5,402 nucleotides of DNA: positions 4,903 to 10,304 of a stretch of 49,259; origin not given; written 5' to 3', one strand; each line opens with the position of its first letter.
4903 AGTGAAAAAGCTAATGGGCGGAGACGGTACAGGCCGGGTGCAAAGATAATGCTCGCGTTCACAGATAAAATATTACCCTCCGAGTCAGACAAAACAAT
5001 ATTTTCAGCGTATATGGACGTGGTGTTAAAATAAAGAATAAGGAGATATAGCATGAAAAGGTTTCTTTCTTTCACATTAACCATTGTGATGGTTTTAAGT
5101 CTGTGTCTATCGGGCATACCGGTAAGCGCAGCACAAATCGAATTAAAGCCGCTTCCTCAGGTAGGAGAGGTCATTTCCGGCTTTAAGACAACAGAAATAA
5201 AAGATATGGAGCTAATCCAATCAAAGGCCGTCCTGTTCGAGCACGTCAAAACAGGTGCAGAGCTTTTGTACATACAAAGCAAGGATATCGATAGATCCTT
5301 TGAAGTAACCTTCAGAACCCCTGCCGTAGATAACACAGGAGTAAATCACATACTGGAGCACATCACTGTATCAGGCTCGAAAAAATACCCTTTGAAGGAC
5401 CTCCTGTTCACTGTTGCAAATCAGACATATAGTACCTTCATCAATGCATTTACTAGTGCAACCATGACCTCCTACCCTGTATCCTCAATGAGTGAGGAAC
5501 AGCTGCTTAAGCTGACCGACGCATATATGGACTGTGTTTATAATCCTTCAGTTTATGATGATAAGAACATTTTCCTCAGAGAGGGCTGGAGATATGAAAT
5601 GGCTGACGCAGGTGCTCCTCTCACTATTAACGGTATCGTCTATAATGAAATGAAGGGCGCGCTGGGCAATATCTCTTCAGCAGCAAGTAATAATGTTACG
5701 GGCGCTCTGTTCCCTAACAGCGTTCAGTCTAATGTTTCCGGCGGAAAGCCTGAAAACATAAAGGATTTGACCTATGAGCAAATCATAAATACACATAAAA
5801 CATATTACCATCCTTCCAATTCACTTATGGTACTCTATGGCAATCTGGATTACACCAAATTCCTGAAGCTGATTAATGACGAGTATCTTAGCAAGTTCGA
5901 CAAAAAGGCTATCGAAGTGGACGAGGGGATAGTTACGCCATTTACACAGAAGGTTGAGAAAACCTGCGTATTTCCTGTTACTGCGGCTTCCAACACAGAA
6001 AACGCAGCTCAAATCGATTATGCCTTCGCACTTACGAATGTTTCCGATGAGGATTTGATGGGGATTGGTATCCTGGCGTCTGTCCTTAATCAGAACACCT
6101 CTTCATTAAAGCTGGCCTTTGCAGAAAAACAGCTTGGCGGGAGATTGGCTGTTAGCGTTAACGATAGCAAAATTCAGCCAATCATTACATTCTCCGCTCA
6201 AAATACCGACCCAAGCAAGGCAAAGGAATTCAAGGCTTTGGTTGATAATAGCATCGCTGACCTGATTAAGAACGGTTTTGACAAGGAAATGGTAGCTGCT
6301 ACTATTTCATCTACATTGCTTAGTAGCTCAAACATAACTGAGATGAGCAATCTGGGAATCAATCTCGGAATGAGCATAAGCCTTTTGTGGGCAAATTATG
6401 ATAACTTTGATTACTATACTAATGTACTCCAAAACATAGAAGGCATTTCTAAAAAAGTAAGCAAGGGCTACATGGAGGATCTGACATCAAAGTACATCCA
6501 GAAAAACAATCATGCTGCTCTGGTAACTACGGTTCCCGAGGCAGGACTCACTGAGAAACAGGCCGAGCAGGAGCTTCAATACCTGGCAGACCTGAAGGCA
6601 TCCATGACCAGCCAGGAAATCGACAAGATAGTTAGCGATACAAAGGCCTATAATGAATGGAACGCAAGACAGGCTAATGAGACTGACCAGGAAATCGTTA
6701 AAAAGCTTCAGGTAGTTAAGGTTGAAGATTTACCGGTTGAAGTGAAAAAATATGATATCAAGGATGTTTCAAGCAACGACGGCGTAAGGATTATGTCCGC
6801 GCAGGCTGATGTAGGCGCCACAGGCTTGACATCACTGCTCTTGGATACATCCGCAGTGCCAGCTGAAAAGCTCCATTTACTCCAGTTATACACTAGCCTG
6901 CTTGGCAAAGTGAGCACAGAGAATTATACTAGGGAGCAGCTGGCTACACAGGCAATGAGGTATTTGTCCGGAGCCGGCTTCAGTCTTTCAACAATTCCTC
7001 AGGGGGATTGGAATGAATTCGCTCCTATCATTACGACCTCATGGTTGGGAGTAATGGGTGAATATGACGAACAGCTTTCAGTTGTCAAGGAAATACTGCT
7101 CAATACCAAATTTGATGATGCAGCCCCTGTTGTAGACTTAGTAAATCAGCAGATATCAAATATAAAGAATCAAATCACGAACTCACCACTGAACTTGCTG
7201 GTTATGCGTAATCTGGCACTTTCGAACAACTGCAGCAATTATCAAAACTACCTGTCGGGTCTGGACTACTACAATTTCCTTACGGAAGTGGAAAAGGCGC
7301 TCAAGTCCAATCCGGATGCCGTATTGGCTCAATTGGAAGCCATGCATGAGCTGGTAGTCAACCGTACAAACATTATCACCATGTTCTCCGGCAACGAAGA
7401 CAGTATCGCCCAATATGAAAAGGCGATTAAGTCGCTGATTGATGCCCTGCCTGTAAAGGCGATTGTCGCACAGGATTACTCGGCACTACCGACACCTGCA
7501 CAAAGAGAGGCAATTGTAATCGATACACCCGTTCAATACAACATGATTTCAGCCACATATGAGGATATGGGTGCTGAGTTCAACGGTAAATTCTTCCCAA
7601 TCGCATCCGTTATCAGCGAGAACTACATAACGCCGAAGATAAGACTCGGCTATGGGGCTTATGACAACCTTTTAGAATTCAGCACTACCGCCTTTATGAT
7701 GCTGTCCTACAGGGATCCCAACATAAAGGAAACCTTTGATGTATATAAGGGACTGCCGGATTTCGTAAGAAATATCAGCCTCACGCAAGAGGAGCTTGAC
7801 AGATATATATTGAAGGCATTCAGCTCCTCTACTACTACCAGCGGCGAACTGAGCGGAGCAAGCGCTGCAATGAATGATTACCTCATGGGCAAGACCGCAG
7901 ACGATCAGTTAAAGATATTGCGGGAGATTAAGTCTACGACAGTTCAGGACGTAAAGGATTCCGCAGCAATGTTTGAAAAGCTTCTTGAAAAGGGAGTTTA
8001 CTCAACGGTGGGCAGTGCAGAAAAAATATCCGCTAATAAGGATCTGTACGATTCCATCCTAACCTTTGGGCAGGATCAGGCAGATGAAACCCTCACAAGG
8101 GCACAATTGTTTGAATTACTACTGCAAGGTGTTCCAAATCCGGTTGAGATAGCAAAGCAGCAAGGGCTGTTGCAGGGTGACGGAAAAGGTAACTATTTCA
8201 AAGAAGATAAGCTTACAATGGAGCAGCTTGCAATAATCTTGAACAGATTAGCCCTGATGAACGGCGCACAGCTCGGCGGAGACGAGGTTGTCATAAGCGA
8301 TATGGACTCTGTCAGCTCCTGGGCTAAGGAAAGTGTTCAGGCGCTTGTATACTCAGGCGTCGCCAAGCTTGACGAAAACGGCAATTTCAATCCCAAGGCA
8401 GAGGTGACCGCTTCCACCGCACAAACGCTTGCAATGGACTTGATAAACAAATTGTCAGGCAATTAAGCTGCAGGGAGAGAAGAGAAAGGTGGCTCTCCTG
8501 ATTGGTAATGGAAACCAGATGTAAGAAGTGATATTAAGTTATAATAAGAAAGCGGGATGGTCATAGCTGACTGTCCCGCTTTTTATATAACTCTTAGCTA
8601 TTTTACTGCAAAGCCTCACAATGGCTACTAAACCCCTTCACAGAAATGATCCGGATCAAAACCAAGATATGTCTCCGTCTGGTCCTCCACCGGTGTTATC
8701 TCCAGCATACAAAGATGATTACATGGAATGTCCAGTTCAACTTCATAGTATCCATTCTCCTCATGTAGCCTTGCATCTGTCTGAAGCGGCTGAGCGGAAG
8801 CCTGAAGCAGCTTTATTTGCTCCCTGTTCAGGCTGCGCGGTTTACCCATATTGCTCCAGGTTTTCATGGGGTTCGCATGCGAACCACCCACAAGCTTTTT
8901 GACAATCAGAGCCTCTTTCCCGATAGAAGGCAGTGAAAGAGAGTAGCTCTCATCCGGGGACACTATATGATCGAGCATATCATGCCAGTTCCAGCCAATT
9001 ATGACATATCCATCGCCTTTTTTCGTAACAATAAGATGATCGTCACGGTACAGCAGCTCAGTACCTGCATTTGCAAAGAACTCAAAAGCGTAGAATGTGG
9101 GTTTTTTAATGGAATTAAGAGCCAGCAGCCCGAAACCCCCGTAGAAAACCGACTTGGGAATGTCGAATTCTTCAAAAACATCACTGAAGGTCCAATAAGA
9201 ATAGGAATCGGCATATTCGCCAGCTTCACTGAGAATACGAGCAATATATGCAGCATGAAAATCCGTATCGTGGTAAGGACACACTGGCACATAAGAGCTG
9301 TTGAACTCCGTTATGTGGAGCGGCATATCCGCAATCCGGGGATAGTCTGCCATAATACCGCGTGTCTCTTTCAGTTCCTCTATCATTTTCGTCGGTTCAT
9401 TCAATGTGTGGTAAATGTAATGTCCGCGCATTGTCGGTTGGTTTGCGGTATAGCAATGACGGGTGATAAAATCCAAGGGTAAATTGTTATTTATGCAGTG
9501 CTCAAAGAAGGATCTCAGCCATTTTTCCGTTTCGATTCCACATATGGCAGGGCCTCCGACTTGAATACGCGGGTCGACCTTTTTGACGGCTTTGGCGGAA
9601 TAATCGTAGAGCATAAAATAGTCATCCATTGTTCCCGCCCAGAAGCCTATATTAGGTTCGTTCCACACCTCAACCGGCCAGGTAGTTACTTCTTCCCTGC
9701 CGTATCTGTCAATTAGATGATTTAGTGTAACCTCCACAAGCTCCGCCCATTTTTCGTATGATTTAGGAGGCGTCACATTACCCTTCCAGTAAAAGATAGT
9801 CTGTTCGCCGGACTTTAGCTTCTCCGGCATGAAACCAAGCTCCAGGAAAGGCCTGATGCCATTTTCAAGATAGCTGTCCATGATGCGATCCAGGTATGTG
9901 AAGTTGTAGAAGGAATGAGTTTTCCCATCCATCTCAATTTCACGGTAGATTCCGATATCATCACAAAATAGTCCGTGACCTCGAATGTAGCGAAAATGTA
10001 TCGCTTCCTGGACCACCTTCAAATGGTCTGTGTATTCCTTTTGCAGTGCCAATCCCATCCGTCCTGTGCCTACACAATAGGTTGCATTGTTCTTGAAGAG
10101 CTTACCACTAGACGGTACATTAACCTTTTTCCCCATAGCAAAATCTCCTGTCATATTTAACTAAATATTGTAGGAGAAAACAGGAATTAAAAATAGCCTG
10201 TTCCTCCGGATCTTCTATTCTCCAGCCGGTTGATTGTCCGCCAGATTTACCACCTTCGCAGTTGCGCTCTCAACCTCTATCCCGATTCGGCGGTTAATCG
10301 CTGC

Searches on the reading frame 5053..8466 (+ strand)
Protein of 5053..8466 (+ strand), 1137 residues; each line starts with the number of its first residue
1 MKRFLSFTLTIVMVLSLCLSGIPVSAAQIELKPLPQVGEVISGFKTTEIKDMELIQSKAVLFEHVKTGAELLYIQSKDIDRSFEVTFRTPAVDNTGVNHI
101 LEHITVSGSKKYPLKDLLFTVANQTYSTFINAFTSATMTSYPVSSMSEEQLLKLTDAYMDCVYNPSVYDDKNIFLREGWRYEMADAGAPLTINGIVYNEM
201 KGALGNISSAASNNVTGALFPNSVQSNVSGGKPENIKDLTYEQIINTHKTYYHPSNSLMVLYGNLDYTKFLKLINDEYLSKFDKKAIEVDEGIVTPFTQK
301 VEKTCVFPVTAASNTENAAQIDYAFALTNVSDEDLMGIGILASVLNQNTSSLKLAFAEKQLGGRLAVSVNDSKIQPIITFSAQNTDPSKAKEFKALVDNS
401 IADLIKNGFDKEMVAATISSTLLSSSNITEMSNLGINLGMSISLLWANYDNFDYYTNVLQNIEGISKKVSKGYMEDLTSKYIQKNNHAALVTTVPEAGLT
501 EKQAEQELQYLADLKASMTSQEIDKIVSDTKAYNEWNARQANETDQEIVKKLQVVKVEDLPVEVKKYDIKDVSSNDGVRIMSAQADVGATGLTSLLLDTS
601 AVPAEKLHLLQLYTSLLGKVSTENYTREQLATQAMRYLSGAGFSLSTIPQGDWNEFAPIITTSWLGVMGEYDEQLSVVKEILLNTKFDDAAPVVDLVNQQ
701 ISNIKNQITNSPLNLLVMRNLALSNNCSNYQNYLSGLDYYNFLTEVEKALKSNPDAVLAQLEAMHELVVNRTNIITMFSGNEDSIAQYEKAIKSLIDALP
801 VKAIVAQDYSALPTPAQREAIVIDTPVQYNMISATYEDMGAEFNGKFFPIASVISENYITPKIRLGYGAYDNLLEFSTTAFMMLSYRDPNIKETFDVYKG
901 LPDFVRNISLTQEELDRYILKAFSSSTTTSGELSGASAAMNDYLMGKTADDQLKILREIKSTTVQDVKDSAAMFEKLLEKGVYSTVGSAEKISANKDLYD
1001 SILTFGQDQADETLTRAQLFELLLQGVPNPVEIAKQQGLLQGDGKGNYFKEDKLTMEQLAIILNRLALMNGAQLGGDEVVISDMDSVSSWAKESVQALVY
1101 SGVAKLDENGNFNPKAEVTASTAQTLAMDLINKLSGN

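Call 94: search_protein_families(library=pfam, proteins=[window:5053-8466:+], max_evalue=0.00001)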
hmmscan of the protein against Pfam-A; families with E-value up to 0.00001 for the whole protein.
window:5053-8466:+ (1137 aa): 5 families
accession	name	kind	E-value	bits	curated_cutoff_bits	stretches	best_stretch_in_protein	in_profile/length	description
PF08367.16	M16C_assoc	-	3.6e-32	112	25.3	1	495-745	3-251/252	Peptidase M16C associated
PF22516.1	PreP_C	-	3.5e-28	98.8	27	1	818-988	1-172/173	PreP C-terminal domain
PF05193.26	Peptidase_M16_C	-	4.9e-18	66.1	23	1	238-417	1-177/181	Peptidase M16 inactive domain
PF00395.25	SLH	-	1.6e-09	38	20.8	1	1082-1119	3-39/44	S-layer homology domain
PF00675.25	Peptidase_M16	-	1.5e-07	31.9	22.3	1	93-167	29-100/149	Insulinase (Peptidase family M16)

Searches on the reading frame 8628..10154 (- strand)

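Call 94: search_protein_families(library=pfam, proteins=[window:8628-10154:-], max_evalue=0.00001)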
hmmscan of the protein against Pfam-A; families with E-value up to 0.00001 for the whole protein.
window:8628-10154:- (508 aa): 1 family
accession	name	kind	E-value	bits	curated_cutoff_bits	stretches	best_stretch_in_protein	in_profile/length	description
PF01229.23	Glyco_hydro_39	-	1.6e-132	443.2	26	1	13-469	7-470/472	Glycosyl hydrolases family 39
